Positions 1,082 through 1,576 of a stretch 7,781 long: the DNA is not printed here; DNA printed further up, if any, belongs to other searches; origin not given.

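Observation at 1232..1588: Second, convergent RHH (CopG-like) regulator on the minus strand between rep and ssb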

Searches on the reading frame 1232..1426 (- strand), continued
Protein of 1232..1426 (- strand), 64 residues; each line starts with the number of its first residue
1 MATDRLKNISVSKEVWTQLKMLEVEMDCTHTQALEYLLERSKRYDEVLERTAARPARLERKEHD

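Call 36: fold_search(model_id=the predicted structure, library=pdb)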
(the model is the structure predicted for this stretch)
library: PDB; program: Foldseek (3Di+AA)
matches with E <= 10: 61; with E <= 0.001: 0
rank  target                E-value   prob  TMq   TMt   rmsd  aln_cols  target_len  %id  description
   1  7nyw_I                9.2e-01  0.92  0.55  0.28   1.3        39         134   20  Cryo-EM structure of the MukBEF-MatP-DNA head module (released 2021-07-07)
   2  7nyw_J                1.2e+00  0.82  0.53  0.27   1.7        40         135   20  Cryo-EM structure of the MukBEF-MatP-DNA head module (released 2021-07-07)
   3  1b01_A                1.4e+00  0.85  0.51  0.74   0.9        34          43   24  TRANSCRIPTIONAL REPRESSOR COPG/DNA COMPLEX (released 1999-11-19)
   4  3vea_A                2.2e+00  0.60  0.54  0.26   2.4        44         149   18  Crystal Structure of matP-matS23mer (released 2012-11-21)
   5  1ea4_B                2.4e+00  0.72  0.49  0.75   0.9        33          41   24  TRANSCRIPTIONAL REPRESSOR COPG/22bp dsDNA COMPLEX (released 2001-07-05)
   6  1ea4_E                2.4e+00  0.72  0.50  0.71   1.0        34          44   24  TRANSCRIPTIONAL REPRESSOR COPG/22bp dsDNA COMPLEX (released 2001-07-05)
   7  1ea4_H                2.4e+00  0.72  0.51  0.72   0.9        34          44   24  TRANSCRIPTIONAL REPRESSOR COPG/22bp dsDNA COMPLEX (released 2001-07-05)
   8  1ea4_F                2.5e+00  0.69  0.53  0.74   1.0        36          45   22  TRANSCRIPTIONAL REPRESSOR COPG/22bp dsDNA COMPLEX (released 2001-07-05)
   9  2cpg_C                2.7e+00  0.69  0.49  0.73   0.9        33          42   24  TRANSCRIPTIONAL REPRESSOR COPG (released 1999-11-19)
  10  1ea4_A                3.4e+00  0.60  0.49  0.73   0.9        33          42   24  TRANSCRIPTIONAL REPRESSOR COPG/22bp dsDNA COMPLEX (released 2001-07-05)
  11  4y9r_B                3.4e+00  0.30  0.42  0.05   2.4        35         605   23  rat CYPOR mutant - G141del (released 2016-03-02)
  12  4d8j_A                3.7e+00  0.41  0.57  0.26   1.8        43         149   16  Structure of E. coli MatP-mats complex (released 2012-11-21)
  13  9ef0                  3.7e+00  0.33  0.43  0.05   2.4        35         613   20  EM structure of cytochrome P450 reductase (released 2024-12-04)
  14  4y9u_B                3.7e+00  0.28  0.42  0.05   2.5        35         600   20  rat CYPOR mutant - G143del (released 2016-03-02)
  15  1ja1_B                3.9e+00  0.25  0.42  0.05   2.4        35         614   23  CYPOR-Triple Mutant (released 2001-08-22)
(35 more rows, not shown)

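Call 45: search_protein_representatives(alignment_id=A1)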
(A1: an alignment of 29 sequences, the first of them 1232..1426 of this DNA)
Query: 29 sequences, 64 profile positions. Proteins with E-value up to 0.001 (for the whole library): 20; up to 1e-10: 2; up to 1e-30: 1. The best 20 are listed.
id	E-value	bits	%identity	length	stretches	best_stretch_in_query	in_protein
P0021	3.9e-34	132.5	-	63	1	1-64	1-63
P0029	4.2e-19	84.3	-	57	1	1-46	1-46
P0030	2.7e-07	46.5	-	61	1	1-45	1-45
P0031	6.6e-07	45.3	-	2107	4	27-55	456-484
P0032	1.3e-05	41.2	-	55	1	1-50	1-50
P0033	1.4e-05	41.0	-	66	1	4-43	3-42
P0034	2.3e-05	40.4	-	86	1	4-44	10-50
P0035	4.9e-05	39.3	-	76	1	4-55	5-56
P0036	5.2e-05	39.2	-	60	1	3-64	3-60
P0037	1.3e-04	38.0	-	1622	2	28-49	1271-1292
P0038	1.3e-04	37.9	-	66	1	3-54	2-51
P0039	1.3e-04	37.9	-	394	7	34-54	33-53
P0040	1.7e-04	37.6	-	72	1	3-63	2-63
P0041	2.2e-04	37.2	-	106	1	1-43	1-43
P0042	3.2e-04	36.7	-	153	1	1-53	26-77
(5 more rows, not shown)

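Call 48: search_protein_families(library=pfam, alignment_id=A3, max_evalue=0.1)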
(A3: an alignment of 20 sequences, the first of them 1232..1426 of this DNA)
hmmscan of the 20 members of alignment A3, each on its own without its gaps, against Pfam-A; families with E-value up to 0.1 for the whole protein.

A. member 1, window:1232-1426:- (64 aa): 1 family
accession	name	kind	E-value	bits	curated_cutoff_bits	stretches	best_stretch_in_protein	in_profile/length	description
PF17414.8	MatP_C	-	0.0056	17.4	24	1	6-50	4-48/60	MatP C-terminal ribbon-helix-helix domain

B. families by the number of members that match (of 20 scanned): 11 families
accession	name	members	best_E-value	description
PF17414.8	MatP_C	14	1.4e-07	MatP C-terminal ribbon-helix-helix domain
PF23807.1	RHH_10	5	9.2e-06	Ribbon-helix-helix protein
PF13467.12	RHH_4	4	1.3e-05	Ribbon-helix-helix domain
PF02697.20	VAPB_antitox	3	0.0012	Putative antitoxin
PF20605.4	Antitox_RHH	3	0.036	Antitoxin-like ribbon-helix-helix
PF07878.17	RHH_5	2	0.015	CopG-like RHH_1 or ribbon-helix-helix domain, RHH_5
PF19891.5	DUF6364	2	0.017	Family of unknown function (DUF6364)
PF21432.3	56B_RHH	1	0.0026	56B-like, Ribbon-helix-helix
PF22513.2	FitA-like_RHH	1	0.035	Antitoxin FitA-like, ribbon-helix-helix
PF20776.3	SLS1_N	1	0.065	SLS1 protein N-terminal domain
PF20572.3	DUF6781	1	0.087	Family of unknown function (DUF6781)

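Call 49: search_solved_structures(query=A3, max_evalue=10, show_alignments=3)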
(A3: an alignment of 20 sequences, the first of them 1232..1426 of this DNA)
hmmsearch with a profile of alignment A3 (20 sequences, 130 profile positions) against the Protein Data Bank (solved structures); distinct sequences matched with E-value up to 10: 9.
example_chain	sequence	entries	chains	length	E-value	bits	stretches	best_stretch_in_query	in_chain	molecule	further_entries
7nyw_I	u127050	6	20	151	0.00014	25.7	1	6-54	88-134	Macrodomain Ter protein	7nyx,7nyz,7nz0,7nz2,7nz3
3vea_B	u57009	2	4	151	0.00089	23.1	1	6-50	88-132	Macrodomain Ter protein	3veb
4d8j_B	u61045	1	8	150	0.0015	22.4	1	6-51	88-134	Macrodomain Ter protein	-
3fft_A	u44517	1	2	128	0.67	13.8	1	20-45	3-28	Chemotaxis protein cheY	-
3fgz_A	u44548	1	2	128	0.68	13.8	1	20-45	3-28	Chemotaxis protein cheY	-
3ffx_A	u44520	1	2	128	0.71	13.7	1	20-45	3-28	Chemotaxis protein cheY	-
3f7n_A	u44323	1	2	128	0.77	13.6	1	20-45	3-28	Chemotaxis protein cheY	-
5le2_A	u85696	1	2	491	0.9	13.4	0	31-67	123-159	DDD_D12_15_D12_15_D12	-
5lec_A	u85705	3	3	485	1.3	12.9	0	31-68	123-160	DDD_D12_12_D12_12_D12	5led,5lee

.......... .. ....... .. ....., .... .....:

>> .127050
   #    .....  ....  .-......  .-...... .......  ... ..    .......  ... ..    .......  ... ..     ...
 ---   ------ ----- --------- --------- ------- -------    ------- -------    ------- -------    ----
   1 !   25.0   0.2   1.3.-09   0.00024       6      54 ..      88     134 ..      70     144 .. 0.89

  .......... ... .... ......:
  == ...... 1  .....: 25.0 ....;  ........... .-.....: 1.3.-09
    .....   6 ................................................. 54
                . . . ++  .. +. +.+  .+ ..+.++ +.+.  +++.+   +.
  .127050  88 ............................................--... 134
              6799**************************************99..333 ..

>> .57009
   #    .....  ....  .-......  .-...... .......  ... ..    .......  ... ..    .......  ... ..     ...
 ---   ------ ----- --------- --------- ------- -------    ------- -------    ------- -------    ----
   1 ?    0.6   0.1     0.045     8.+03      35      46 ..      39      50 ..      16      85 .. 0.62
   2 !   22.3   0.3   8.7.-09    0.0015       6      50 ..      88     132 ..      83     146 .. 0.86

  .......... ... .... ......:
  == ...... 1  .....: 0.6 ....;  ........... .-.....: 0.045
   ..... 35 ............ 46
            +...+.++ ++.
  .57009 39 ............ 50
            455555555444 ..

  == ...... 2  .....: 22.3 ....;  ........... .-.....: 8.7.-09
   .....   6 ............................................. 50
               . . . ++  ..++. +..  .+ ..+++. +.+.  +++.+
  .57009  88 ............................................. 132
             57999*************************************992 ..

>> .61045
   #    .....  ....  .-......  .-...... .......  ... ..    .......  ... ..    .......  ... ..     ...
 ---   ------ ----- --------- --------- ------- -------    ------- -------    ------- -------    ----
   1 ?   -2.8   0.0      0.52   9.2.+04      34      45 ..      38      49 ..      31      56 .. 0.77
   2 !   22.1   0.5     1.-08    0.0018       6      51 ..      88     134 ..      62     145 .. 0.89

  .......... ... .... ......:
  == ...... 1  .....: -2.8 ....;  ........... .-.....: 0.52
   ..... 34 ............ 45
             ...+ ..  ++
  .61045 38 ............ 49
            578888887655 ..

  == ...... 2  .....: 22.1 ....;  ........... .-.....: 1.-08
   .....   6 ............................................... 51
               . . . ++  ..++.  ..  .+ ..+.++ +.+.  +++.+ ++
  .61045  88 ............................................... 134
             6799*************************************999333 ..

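Call 50: find_homologous_proteins(query=A3, max_evalue=0.001)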
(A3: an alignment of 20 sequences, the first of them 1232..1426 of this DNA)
Query A3 (20 sequences) (64 aa, profile of the alignment): 84 proteins with E <= 0.001 among 8000 candidates.
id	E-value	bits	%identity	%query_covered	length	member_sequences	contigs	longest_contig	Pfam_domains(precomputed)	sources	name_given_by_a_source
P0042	3.5e-55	204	39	88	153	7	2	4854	-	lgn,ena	-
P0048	2.1e-42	163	39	72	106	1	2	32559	-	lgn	-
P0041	2.4e-42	162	43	66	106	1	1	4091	-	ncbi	-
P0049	3.0e-42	162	43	66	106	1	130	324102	-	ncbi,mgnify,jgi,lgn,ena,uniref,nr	ncbi:hypothetical protein GHO41_25195 [Pseudomonas sp. FSL R10-0399]|mgnify:CR=1 FL=1|uniref:hypothe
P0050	4.0e-42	162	43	66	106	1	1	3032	-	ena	-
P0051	4.2e-42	162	43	66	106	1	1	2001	-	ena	-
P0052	7.6e-42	161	43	66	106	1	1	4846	-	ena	-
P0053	8.9e-42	161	43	66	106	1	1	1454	-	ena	-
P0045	5.9e-21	93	34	94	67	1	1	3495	-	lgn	-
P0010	7.3e-21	93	77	100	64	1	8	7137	-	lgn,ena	-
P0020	1.2e-20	92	77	100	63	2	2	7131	-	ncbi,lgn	ncbi:hypothetical protein D3C81_556510 [compost metagenome]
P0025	1.2e-20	92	68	97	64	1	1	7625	-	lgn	-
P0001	1.4e-20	92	94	100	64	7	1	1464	-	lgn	-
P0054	1.8e-20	92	35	89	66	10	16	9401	-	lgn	-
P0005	1.9e-20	92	78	100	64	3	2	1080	-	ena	-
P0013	2.2e-20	91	75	100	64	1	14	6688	-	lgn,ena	-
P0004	2.4e-20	91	80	100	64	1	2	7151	-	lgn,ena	-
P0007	1.8e-19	89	80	100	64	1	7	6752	-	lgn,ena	-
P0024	4.5e-19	87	72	100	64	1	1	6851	-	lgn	-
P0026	1.0e-18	86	69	100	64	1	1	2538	-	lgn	-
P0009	4.5e-18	84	78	100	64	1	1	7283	-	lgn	-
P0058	4.9e-18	84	40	89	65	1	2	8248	-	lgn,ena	-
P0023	1.5e-17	82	72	100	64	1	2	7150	-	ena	-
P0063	1.1e-16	79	58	70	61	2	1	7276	-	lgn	-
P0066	5.6e-16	77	56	64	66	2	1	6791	PF17414.9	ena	-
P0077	8.8e-14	70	50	66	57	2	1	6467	PF17414.9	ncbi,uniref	ncbi:hypothetical protein, partial [Xanthomonas campestris]|uniref:hypothetical protein n=1 Tax=Xant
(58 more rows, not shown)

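Call 53: find_encoding_contigs(protein=P0063, flank=8000, max_places=1)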
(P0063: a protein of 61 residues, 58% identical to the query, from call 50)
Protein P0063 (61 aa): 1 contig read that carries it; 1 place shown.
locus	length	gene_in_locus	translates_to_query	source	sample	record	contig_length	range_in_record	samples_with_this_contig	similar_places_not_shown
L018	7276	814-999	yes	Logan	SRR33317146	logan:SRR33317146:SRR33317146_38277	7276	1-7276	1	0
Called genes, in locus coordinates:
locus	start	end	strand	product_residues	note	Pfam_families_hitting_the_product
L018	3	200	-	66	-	?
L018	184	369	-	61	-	-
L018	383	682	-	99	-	PF17878:ssDBP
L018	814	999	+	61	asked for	-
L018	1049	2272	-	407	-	PF01446:Rep_1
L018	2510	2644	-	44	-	-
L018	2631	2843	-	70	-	-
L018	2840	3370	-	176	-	-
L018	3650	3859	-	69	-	-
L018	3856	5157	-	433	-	PF05707:Zot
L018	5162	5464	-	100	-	-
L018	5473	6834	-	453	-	-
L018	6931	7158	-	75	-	PF25631:Inovirus_capsid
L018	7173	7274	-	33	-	?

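Call 54: find_encoding_contigs(protein=P0066, flank=8000, max_places=1)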
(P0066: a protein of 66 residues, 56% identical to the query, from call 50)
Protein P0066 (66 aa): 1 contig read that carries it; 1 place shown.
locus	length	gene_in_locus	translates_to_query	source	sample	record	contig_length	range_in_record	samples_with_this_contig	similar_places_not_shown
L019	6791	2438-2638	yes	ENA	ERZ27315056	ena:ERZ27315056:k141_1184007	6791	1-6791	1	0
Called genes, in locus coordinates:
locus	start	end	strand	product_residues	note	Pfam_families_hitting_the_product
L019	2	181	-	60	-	?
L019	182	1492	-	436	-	-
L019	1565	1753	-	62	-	PF05356:Phage_Coat_B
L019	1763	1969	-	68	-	-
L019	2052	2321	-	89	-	PF17878:ssDBP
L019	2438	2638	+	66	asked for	PF17414:MatP_C (weak)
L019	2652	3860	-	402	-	PF01446:Rep_1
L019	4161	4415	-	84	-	-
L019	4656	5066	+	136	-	-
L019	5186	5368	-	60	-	-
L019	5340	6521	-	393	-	PF05707:Zot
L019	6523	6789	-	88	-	?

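Call 55: search_dna_similar(query=P0077, collection=phages, mode=protein, max_evalue=0.001, max_rows=30)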
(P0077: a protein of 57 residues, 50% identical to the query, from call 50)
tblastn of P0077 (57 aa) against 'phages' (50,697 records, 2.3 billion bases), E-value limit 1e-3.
Records with a match: 1; places in all: 1; records where one place covers at least 80% of the query: 0.
Best place of each record, by identity: <60% 1.
By first word of the organism name: Pseudomonas 1.
By host as written in the record: Pseudomonas carnis; Pseudomonas lactis 1.
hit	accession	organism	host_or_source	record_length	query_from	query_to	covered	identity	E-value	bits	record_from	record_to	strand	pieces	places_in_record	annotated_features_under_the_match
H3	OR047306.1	Pseudomonas phage PMBT54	Pseudomonas carnis; Pseudomonas lactis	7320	1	43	75%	46.5%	3e-5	44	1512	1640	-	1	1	MatP_C domain-containing protein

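Call 56: search_dna_similar(query=P0058, collection=phages, mode=protein, max_evalue=0.001, max_rows=30)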
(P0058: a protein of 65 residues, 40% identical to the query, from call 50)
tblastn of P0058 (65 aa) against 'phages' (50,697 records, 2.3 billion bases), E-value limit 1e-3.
Records with a match: 1; places in all: 1; records where one place covers at least 80% of the query: 1.
Best place of each record, by identity: <60% 1.
By first word of the organism name: Pseudomonas 1.
By host as written in the record: Pseudomonas carnis; Pseudomonas lactis 1.
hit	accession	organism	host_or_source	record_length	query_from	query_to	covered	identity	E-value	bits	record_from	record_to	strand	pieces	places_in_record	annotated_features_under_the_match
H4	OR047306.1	Pseudomonas phage PMBT54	Pseudomonas carnis; Pseudomonas lactis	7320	1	62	95%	38.2%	9e-7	49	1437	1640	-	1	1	MatP_C domain-containing protein | DNA replication protein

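Call 75: search_solved_structures(query=A5, max_evalue=1, show_alignments=1)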
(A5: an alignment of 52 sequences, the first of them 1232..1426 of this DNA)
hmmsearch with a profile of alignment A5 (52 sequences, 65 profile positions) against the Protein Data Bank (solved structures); distinct sequences matched with E-value up to 1: 10.
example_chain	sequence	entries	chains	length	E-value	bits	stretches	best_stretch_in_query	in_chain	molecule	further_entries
7nyw_I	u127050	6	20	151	1.4e-06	31.8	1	4-49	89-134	Macrodomain Ter protein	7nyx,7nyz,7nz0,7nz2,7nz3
4d8j_B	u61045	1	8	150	2.5e-05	27.8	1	4-49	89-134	Macrodomain Ter protein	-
3vea_B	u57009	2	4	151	5.9e-05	26.6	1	4-48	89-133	Macrodomain Ter protein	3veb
6gyg_A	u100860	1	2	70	0.15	15.7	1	6-50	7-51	Transcription regulator Reg576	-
4gmr_A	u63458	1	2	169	0.4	14.3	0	22-55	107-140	OR266 DE NOVO PROTEIN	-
3fgz_A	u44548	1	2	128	0.42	14.3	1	17-45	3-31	Chemotaxis protein cheY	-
3fft_A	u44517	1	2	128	0.42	14.3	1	17-45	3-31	Chemotaxis protein cheY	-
3ffx_A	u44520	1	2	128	0.47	14.1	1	17-45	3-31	Chemotaxis protein cheY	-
3f7n_A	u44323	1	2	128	0.49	14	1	17-45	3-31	Chemotaxis protein cheY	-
8d4r_B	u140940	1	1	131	0.79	13.4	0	14-49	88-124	Envelope glycoprotein gp41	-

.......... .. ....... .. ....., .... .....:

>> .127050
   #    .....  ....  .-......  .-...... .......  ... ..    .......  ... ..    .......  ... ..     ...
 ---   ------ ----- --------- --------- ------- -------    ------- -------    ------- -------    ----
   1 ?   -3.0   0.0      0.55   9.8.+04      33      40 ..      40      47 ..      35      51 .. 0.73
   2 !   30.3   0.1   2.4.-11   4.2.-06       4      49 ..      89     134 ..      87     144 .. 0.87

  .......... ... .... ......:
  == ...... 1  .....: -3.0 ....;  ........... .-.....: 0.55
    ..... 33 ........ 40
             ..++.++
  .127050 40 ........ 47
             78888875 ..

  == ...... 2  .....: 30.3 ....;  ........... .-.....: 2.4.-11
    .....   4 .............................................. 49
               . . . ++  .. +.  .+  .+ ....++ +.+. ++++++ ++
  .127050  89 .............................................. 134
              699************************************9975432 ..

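Call 76: search_protein_families(library=pfam, alignment_id=A5, max_evalue=0.01)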
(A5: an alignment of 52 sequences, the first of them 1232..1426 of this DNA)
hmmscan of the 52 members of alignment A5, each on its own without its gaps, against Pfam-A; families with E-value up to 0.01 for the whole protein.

A. member 1, window:1232-1426:- (64 aa): 1 family
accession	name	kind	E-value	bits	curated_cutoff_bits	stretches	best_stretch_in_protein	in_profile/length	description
PF17414.8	MatP_C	-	0.0056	17.4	24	1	6-50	4-48/60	MatP C-terminal ribbon-helix-helix domain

B. families by the number of members that match (of 52 scanned): 6 families
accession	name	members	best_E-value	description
PF17414.8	MatP_C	35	1.7e-08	MatP C-terminal ribbon-helix-helix domain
PF13467.12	RHH_4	13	4.9e-05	Ribbon-helix-helix domain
PF02697.20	VAPB_antitox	3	0.00014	Putative antitoxin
PF23807.1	RHH_10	2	9.2e-06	Ribbon-helix-helix protein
PF03592.21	Terminase_2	1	0.0034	Terminase small subunit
PF19891.5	DUF6364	1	0.006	Family of unknown function (DUF6364)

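Call 77: search_dna_similar(query=window:1232-1426:-, collection=plasmids, mode=protein, max_evalue=0.01, max_rows=15)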
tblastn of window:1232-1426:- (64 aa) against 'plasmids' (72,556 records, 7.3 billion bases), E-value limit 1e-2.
Records with a match: 8; places in all: 8; records where one place covers at least 80% of the query: 8.
Best place of each record, by identity: <60% 8.
By first word of the organism name: Pseudomonas 8.
By predicted mobility (MOB-suite, as given by PLSDB): non-mobilizable 8.
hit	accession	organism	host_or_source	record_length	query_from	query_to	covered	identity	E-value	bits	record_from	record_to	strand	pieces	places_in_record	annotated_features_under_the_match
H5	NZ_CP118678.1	Pseudomonas juntendi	chicken,feces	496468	1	52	81%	38.5%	3e-3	40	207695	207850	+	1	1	hypothetical protein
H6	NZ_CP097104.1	Pseudomonas sp. NY11382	Homo sapiens,Airway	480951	1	52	81%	38.5%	3e-3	40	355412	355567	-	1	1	hypothetical protein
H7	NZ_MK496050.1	Pseudomonas sp.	-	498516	1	52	81%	38.5%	3e-3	40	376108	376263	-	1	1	hypothetical protein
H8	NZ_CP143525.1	Pseudomonas putida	culture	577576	1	52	81%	38.5%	3e-3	40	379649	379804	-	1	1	hypothetical protein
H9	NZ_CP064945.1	Pseudomonas fulva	Homo sapiens,bile specimen,bile ...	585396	1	52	81%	38.5%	3e-3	40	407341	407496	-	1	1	hypothetical protein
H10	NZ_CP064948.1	Pseudomonas fulva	Homo sapiens,pleural fluid,pleural ...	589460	1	52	81%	38.5%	3e-3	40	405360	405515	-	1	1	hypothetical protein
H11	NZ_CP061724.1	Pseudomonas putida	a feces sample of migratory birds origin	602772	1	52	81%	38.5%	3e-3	40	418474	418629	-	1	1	hypothetical protein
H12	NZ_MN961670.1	Pseudomonas putida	Homo sapiens,urine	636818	1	52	81%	38.5%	3e-3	40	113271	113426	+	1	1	hypothetical protein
